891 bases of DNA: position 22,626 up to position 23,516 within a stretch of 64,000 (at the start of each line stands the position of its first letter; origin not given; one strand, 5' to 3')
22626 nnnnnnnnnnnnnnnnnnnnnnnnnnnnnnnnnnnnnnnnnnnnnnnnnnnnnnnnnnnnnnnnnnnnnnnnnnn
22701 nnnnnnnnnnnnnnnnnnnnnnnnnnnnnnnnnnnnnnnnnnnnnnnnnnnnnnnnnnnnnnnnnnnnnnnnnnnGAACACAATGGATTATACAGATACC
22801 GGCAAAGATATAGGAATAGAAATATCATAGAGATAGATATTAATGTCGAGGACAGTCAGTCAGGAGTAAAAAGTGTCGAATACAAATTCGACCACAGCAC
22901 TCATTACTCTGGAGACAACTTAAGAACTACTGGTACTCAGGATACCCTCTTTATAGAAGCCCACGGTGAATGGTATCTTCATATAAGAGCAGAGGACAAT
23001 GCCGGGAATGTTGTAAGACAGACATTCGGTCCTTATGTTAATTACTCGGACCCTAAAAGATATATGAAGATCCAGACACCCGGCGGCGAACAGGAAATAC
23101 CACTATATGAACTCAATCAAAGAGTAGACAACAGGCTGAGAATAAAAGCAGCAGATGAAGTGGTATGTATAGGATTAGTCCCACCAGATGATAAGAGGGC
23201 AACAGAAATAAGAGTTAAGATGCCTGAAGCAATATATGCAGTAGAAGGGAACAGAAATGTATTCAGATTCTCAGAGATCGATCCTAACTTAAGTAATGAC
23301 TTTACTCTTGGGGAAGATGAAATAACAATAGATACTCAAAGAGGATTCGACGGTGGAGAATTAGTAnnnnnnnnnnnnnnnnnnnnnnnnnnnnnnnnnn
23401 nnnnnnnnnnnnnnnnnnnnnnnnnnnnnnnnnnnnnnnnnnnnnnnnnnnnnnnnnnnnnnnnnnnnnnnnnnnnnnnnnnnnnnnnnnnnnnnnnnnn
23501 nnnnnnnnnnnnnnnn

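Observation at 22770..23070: The 1249-aa fiber continues for about 290 nt in the −1 frame with no start codon, giving a fourth Ig-like module after the annotated stop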

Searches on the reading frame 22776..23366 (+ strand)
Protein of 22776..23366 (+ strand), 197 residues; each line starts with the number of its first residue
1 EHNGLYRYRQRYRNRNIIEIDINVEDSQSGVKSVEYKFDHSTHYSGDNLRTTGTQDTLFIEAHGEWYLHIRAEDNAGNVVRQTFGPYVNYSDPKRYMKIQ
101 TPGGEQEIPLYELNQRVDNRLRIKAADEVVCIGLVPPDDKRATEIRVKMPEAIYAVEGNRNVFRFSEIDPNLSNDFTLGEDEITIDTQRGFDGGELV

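Call 7: search_protein_families(library=pfam, proteins=[window:22776-23366:+], max_evalue=0.1)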
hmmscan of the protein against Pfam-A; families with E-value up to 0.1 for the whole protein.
window:22776-23366:+ (197 aa): 2 families
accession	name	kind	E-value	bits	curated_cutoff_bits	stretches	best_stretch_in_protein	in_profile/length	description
PF24893.1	DUF7743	-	0.042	14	27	0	19-91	23-100/120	Domain of unknown function (DUF7743)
PF17957.7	Big_7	-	0.073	14.2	24.1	0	15-45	17-44/70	Bacterial Ig domain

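Call 9: find_related_loci(query=window:22824-23366:+, collection=viral_contigs, flank=6000)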
Query window:22824-23366:+ (181 aa) in viral_contigs; peptide patterns used: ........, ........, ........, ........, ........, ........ (x = any residue, [..] = any of these).
3 stretches matched a pattern, but none encodes a relative of the query by tblastn (E <= 1e-3).

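Call 10: search_dna_similar(query=window:22824-23366:+, collection=phages, mode=protein, max_evalue=0.001, max_rows=30)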
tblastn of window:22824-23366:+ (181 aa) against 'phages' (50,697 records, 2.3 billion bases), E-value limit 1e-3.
No match.

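Call 15: search_protein_families(library=phrogs, proteins=[window:22824-23366:+], max_evalue=0.001)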
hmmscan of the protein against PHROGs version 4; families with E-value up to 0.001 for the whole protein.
window:22824-23366:+ (181 aa): 0 families

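Call 21: find_related_loci(query=window:22824-23366:+, collection=metagenome_contigs, flank=8000)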
Query window:22824-23366:+ (181 aa) in metagenome_contigs; peptide patterns used: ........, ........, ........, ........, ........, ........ (x = any residue, [..] = any of these).
164 stretches matched a pattern, but none encodes a relative of the query by tblastn (E <= 1e-3).

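Call 27: search_protein_representatives(protein=window:22824-23366:+)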
Query: 181 residues. Proteins with E-value up to 0.001 (for the whole library): 520; up to 1e-10: 130; up to 1e-30: 13. The best 150 are listed.
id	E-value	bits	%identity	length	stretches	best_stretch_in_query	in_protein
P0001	2.7e-59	216.0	100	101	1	81-181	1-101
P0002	1.6e-45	171.1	37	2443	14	4-71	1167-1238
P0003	4.2e-42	160.0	44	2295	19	37-68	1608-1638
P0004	7.1e-42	159.3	40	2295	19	44-67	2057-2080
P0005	3.7e-41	157.0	41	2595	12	2-72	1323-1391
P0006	1.2e-40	155.3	38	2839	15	44-71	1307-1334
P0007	8.4e-37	142.7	47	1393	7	4-72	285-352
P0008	2.3e-35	138.1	34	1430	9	3-85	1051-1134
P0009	2.4e-34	134.8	37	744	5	4-76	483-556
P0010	2.8e-33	131.3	39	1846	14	20-64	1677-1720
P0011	2.2e-32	128.4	42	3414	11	29-68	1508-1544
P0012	5.2e-32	127.1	45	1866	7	11-71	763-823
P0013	6.0e-31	123.7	27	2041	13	3-71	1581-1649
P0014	8.6e-26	106.9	41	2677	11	45-72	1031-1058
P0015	1.6e-23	99.5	35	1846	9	2-70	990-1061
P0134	1.3e-10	57.5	35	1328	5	5-65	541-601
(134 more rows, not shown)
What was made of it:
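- Checked: It hits 520 multi-repeat proteins in the 1.84-billion-protein library (call 27).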

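Call 43: find_encoding_contigs(protein=P0152, flank=3000, max_places=10)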
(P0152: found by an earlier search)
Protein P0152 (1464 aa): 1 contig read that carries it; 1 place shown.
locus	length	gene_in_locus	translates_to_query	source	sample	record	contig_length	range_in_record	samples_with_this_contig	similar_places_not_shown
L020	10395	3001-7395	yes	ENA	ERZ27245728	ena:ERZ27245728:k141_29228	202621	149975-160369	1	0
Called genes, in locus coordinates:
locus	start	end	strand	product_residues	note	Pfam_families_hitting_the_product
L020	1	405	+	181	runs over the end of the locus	-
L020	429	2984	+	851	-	-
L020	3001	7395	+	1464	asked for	PF19789:DUF6273 (weak), PF19077:Big_13 (faint), PF24893:DUF7743 (faint), PF00041:fn3 (weak)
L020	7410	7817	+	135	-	-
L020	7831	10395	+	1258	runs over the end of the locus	PF17803:Cadherin_4 (faint), PF17892:Cadherin_5 (faint), PF17963:Big_9 (weak)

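Call 45: search_protein_families(library=ncbifam, proteins=[P0152, window:22824-23366:+], max_evalue=0.01)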
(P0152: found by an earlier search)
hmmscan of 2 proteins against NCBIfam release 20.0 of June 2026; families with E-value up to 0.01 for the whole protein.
P0152 (1464 aa): 2 families
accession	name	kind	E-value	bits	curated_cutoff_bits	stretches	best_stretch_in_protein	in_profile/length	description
NF047446.1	barrel_OmpL47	domain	4.3e-16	59.1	40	3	1271-1328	9-58/68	OmpL47-type beta-barrel domain-containing protein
NF047441.1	Lepto_OmpL47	equivalog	5.4e-12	46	250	2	857-889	296-328/336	multi-beta-barrel domain surface protein OmpL47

window:22824-23366:+ (181 aa): 2 families
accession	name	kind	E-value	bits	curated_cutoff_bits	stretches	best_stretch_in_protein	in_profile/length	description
NF047446.1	barrel_OmpL47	domain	1.1e-07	32.1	40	1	6-63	9-58/68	OmpL47-type beta-barrel domain-containing protein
NF047441.1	Lepto_OmpL47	equivalog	0.0054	16.4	250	1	6-62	262-311/336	multi-beta-barrel domain surface protein OmpL47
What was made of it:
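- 22839..23012 (+): Core of the OmpL47-type Ig-like beta module (D-S-Q-SG-V ... GEWY ... AEDNAGN). The best stretch in intact P0152 is 1271-1328, with a whole-protein score of 59.1 bits against a cutoff of 40 (call 45).
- On OmpL47-type beta-barrel / Ig-like module (NF047446): The window fragment alone scores 32.1 bits, E=1.1e-7 (call 45).
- Checked: It matches NCBIfam NF047446, the OmpL47-type beta-barrel domain (E=1.1e-7) (call 45).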

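Call 46: search_protein_families(library=pfam, proteins=[P0152], max_evalue=0.01)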
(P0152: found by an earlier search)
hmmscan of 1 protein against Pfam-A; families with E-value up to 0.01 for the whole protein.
P0152 (1464 aa): 6 families
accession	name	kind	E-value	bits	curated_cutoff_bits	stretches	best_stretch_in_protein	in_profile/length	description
PF19077.6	Big_13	-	1.2e-08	35.8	27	1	805-885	23-102/102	Bacterial Ig-like domain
PF19789.6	DUF6273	-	1.3e-06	28.9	23.5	1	11-207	25-171/172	Domain of unknown function (DUF6273)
PF17957.7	Big_7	-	1.1e-05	26.4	24.1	1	790-863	1-69/70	Bacterial Ig domain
PF00041.27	fn3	-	1.3e-05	25.8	25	1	684-768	4-69/84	Fibronectin type III domain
PF24893.1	DUF7743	-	1.8e-05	24.8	27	1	597-676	3-82/120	Domain of unknown function (DUF7743)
PF06832.18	BiPBP_C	-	0.0002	21.6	26.8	0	563-589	61-87/90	Penicillin-Binding Protein C-terminus Family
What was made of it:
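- Closest known: OmpL47-type beta-barrel / bacterial Ig-like repeat proteins. Same: Hundreds of large repeat proteins share the module (calls 27, 45, 46).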

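Call 47: search_solved_structures(query=window:22824-23366:+, max_evalue=1, show_alignments=2)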
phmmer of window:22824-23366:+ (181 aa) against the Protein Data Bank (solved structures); distinct sequences matched with E-value up to 1: 0.
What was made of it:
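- Closest known: OmpL47-type beta-barrel / bacterial Ig-like repeat proteins. Different: No solved structure matches by sequence (call 47).
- Tried and rejected: A search of solved structures by sequence found nothing (call 47).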

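Call 48: find_related_loci(query=window:22824-23366:+, collection=genome_contigs, flank=6000)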
Query window:22824-23366:+ (181 aa) in genome_contigs; peptide patterns used: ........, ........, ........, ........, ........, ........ (x = any residue, [..] = any of these).
136 stretches matched a pattern, but none encodes a relative of the query by tblastn (E <= 1e-3).

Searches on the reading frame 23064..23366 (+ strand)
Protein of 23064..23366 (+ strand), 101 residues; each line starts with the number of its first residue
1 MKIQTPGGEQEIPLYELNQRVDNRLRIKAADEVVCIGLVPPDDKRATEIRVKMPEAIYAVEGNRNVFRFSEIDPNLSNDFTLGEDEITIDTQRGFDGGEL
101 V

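Call 28: find_encoding_contigs(protein=window:23064-23366:+, flank=10000, max_places=10)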
Protein window:23064-23366:+ (101 aa): no gene with exactly this product is on record in the collection.
